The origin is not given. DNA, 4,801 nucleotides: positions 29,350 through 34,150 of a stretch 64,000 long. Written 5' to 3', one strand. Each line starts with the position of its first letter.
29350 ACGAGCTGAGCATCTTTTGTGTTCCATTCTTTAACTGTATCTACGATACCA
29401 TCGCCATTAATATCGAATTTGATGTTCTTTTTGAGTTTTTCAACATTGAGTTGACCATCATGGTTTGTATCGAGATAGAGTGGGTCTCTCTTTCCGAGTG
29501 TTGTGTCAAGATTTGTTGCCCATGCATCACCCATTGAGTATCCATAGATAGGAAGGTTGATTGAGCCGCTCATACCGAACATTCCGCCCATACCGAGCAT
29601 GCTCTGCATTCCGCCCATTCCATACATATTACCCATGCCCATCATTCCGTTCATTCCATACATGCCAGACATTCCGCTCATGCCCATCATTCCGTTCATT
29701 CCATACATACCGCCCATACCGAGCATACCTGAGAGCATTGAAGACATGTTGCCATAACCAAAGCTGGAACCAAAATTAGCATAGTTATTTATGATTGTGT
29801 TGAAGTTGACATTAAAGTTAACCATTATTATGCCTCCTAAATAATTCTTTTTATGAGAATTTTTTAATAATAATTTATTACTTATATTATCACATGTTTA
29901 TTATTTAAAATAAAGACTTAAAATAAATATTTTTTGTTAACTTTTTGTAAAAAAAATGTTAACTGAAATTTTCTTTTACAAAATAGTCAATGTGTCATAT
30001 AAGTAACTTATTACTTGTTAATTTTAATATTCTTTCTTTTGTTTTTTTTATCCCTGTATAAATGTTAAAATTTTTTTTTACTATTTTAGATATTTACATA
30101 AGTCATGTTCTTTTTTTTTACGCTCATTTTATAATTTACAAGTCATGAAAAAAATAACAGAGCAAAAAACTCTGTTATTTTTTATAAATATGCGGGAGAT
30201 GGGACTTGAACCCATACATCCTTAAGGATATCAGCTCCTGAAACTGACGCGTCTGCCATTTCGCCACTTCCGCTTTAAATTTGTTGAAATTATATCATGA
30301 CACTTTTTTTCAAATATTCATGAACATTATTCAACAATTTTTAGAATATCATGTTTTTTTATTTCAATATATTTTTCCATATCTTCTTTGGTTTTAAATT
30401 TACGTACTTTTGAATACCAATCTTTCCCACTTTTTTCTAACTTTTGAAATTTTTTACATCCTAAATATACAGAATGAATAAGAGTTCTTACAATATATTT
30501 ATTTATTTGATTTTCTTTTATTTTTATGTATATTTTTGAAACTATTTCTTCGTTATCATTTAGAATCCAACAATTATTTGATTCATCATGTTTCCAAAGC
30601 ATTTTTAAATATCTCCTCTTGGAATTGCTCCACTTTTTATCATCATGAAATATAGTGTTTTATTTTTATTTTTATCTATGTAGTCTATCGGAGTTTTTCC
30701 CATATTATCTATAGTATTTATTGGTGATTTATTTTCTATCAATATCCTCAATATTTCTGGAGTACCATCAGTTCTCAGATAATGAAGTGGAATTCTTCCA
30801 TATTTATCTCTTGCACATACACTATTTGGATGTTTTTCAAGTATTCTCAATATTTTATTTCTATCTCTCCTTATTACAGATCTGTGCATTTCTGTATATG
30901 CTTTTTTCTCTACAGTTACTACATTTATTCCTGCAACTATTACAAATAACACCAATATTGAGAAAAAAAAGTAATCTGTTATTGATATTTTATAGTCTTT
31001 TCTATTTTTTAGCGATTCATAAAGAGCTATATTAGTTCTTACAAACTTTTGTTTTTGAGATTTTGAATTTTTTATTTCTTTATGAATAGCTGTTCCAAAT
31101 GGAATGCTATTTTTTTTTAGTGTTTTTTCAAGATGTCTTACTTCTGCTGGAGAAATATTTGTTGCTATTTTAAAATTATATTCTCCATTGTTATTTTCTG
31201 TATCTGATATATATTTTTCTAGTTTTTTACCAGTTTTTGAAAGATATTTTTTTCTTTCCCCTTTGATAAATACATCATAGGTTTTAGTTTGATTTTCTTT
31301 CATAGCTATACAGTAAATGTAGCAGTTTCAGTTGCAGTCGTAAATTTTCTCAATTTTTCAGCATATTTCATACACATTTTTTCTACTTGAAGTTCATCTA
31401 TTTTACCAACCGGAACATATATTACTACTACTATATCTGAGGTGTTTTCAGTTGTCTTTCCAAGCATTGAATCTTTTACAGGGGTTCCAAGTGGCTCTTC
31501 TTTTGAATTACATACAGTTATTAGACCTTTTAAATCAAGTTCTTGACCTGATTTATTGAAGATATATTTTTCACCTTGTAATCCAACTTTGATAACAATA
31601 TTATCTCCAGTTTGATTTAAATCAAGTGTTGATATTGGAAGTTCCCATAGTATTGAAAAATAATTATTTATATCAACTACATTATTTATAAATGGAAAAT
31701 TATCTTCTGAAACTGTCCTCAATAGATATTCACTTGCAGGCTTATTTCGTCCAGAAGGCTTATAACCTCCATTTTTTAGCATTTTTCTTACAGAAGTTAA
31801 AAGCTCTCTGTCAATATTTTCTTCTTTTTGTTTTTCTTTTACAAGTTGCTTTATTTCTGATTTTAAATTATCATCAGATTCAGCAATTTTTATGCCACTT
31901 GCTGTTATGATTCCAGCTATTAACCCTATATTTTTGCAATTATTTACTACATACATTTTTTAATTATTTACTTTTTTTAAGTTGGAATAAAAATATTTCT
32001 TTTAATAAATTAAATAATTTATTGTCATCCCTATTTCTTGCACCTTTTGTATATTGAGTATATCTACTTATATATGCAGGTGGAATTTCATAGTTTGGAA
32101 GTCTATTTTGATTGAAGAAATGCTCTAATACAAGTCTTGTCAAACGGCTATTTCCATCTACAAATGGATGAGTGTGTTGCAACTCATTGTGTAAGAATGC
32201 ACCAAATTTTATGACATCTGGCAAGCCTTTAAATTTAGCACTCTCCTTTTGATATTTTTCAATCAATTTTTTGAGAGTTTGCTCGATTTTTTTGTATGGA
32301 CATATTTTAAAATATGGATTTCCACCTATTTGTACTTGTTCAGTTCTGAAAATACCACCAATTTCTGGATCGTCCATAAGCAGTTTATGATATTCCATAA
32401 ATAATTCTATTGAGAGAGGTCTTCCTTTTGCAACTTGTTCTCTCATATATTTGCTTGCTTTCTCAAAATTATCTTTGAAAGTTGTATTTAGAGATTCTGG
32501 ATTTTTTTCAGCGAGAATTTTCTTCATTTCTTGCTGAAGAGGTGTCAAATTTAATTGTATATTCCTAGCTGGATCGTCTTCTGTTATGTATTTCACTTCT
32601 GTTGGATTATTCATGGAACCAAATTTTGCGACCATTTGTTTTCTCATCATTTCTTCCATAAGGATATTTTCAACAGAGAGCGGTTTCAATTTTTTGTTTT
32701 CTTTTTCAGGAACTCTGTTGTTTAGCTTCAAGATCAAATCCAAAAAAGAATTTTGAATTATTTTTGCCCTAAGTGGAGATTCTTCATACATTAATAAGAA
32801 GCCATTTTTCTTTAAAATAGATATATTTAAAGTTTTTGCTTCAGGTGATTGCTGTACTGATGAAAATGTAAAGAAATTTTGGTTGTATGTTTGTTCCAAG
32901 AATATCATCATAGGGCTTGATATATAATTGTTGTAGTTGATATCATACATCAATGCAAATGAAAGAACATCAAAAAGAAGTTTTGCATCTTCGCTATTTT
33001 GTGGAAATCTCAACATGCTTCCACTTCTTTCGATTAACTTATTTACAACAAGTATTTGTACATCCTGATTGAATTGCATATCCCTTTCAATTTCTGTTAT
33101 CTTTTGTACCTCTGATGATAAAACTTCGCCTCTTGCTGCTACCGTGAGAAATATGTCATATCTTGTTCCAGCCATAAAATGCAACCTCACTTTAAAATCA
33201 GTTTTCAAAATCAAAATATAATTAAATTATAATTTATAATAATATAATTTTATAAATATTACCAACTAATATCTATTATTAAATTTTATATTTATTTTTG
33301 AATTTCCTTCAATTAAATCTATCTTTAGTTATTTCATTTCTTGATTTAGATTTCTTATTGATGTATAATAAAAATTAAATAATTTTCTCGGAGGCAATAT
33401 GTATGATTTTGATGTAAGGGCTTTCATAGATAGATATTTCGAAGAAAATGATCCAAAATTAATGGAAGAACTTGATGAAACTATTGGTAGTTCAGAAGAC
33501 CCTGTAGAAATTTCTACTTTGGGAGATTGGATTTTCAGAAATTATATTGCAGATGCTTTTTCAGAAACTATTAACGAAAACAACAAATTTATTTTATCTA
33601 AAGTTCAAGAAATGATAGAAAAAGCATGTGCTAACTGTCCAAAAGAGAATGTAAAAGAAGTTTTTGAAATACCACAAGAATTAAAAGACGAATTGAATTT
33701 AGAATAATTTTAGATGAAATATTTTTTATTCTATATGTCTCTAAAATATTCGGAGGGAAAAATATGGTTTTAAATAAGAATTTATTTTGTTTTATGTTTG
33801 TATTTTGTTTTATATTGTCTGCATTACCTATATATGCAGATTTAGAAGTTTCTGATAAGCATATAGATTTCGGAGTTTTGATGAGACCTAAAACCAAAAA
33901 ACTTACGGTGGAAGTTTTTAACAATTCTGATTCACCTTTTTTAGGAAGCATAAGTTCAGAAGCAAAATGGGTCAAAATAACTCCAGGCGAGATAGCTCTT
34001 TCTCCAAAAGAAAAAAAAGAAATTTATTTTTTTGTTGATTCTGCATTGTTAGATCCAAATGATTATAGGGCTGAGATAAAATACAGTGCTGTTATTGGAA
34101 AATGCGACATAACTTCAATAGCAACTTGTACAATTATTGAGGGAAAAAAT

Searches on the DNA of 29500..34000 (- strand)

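Call 94: search_rna_families(source=window, start=29500, end=34000, threshold=evalue, max_evalue=1)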
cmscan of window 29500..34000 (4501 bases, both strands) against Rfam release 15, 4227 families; matches with E-value up to 1: 3.
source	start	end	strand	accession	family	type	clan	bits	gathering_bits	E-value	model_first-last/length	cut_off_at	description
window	30191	30273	-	RF00005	tRNA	Gene; tRNA;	CL00001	51.4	29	2.8e-09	1-71/71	no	tRNA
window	31766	31830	-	RF01726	SAM-II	Cis-reg; riboswitch;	-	22.8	44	0.47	1-60/60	no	SAM-II riboswitch aptamer (SAM-II long loop)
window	30135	30190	+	RF02058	STnc400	Gene;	-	21.9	80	0.74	1-125/125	no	Gammaproteobacterial sRNA STnc400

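Call 95: search_rna_families(sources=[L002, L010, L012, L013, L014], threshold=evalue, max_evalue=0.1)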
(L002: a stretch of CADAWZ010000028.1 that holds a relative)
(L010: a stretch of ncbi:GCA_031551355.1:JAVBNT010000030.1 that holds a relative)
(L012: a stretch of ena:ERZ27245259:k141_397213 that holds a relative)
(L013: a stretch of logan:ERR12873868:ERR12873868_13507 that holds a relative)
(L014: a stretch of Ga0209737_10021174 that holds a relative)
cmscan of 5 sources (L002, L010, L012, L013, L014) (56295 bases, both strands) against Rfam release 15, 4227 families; matches with E-value up to 0.1: 2.
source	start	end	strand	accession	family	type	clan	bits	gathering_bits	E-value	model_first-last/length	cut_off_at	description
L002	13109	13191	+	RF00005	tRNA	Gene; tRNA;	CL00001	53.3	29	1.1e-08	1-71/71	no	tRNA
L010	12177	12259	+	RF03193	mir-2941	Gene; miRNA;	-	26.3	60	0.076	1-82/82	no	mir-2941 microRNA precursor family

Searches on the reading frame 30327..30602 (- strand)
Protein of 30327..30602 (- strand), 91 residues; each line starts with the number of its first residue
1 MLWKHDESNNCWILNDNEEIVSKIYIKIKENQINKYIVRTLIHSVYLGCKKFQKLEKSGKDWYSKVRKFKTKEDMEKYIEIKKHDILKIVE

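Call 4: search_protein_families(library=pfam, proteins=[window:30327-30602:-], max_evalue=0.1)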
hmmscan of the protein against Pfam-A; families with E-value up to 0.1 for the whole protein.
window:30327-30602:- (91 aa): 2 families
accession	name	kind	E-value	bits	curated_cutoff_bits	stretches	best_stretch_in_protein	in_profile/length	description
PF07453.19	NUMOD1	-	0.016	15.9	22.8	0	66-86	13-33/37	NUMOD1 domain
PF18533.6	DUF5622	-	0.033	14.7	25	1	58-83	11-39/66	Domain of unknown function (DUF5622)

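Call 5: search_protein_families(library=ncbifam, proteins=[window:30327-30602:-], max_evalue=0.1)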
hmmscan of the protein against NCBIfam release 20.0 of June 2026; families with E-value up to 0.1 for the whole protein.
window:30327-30602:- (91 aa): 0 families

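Call 6: search_protein_families(library=padloc, proteins=[window:30327-30602:-], max_evalue=0.1)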
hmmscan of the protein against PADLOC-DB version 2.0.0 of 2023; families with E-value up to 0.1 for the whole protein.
window:30327-30602:- (91 aa): 0 families

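Call 50: find_homologous_proteins(query=window:30327-30602:-)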
Query window:30327-30602:- (91 aa): 4 proteins with E <= 0.001 among 6 candidates.
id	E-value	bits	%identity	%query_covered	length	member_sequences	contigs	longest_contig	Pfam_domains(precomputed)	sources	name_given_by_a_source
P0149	1.7e-44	167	88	99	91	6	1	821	-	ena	-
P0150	2.3e-36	141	74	100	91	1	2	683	-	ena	-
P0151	2.0e-34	135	73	100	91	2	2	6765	-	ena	-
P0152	9.1e-5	40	95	24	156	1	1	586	-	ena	-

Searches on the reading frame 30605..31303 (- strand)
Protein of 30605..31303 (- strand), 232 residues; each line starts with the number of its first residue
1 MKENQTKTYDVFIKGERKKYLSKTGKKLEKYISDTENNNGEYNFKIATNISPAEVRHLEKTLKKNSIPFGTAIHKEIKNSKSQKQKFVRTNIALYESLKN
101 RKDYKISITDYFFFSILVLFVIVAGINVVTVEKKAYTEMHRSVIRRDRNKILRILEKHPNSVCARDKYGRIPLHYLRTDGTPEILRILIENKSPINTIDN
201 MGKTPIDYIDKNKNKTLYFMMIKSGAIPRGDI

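Call 4: search_protein_families(library=pfam, proteins=[window:30605-31303:-], max_evalue=0.1)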
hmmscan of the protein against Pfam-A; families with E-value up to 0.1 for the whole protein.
window:30605-31303:- (232 aa): 8 families
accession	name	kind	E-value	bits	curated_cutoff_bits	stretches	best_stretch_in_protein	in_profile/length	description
PF13857.12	Ank_5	-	9.8e-05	23.1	27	1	156-208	3-55/56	Ankyrin repeats (many copies)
PF12796.13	Ank_2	-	0.00012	23.1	27.3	1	150-209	11-67/90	Ankyrin repeats (3 copies)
PF13637.12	Ank_4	-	0.0014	19.3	22.7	1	173-208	1-36/50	Ankyrin repeats (many copies)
PF16895.10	DUF5085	-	0.0039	18.1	30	1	55-141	22-105/141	Domain of unknown function (DUF5085)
PF01250.22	Ribosomal_S6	-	0.029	15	27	0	185-221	25-61/90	Ribosomal protein S6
PF12319.13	TryThrA_C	-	0.037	13.9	22.8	1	3-80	10-84/216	Tryptophan-Threonine-rich plasmodium antigen C terminal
PF02531.21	PsaD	-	0.066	13.2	22.4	0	3-60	77-133/136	PsaD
PF13537.11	GATase_7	-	0.087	13.3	25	0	158-180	87-109/123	Glutamine amidotransferase domain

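Call 5: search_protein_families(library=ncbifam, proteins=[window:30605-31303:-], max_evalue=0.1)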
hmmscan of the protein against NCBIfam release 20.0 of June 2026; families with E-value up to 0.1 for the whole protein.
window:30605-31303:- (232 aa): 2 families
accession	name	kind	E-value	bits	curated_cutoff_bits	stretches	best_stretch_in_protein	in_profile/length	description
NF043029.1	T4SS_AnkY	equivalog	1.2e-05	23.9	600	1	136-212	459-534/543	Dot/Icm T4SS effector AnkY/LegA9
NF043023.1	T4SS_AnkH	equivalog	0.0032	16.3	600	1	147-228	11-91/467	Dot/Icm T4SS effector AnkH/LegA3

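Call 6: search_protein_families(library=padloc, proteins=[window:30605-31303:-], max_evalue=0.1)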
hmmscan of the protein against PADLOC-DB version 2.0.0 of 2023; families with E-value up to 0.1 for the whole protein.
window:30605-31303:- (232 aa): 1 family
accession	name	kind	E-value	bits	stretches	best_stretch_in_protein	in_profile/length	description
PDLC04783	PDC-M72A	-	0.00021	18.7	1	122-226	217-320/392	-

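Call 63: search_protein_representatives(protein=window:30605-31303:-)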
Query: 232 residues. Proteins with E-value up to 0.001 (for the whole library): 37114; up to 1e-10: 6696; up to 1e-30: 193. The best 150 are listed.
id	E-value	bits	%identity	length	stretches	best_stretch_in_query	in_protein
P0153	4.1e-134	461.1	91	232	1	1-232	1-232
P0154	1.5e-95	335.0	27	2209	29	121-207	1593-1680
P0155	1.2e-78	279.9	27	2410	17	119-221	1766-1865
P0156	2.6e-78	278.8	36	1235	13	150-223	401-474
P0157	3.8e-74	265.1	30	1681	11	148-226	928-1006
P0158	5.4e-73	261.3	29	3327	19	149-227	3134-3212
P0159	8.5e-71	254.2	30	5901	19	148-208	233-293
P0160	1.4e-69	250.2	25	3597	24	131-226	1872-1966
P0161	4.0e-65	235.6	36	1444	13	121-214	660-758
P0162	5.0e-64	232.1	24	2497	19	137-225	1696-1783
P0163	1.9e-61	223.6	28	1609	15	145-223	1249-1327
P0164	1.7e-56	207.4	30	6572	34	114-219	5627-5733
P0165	5.9e-56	205.7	32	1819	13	126-225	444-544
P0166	6.8e-56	205.5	29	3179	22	119-221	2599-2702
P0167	2.0e-55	203.9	27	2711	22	160-206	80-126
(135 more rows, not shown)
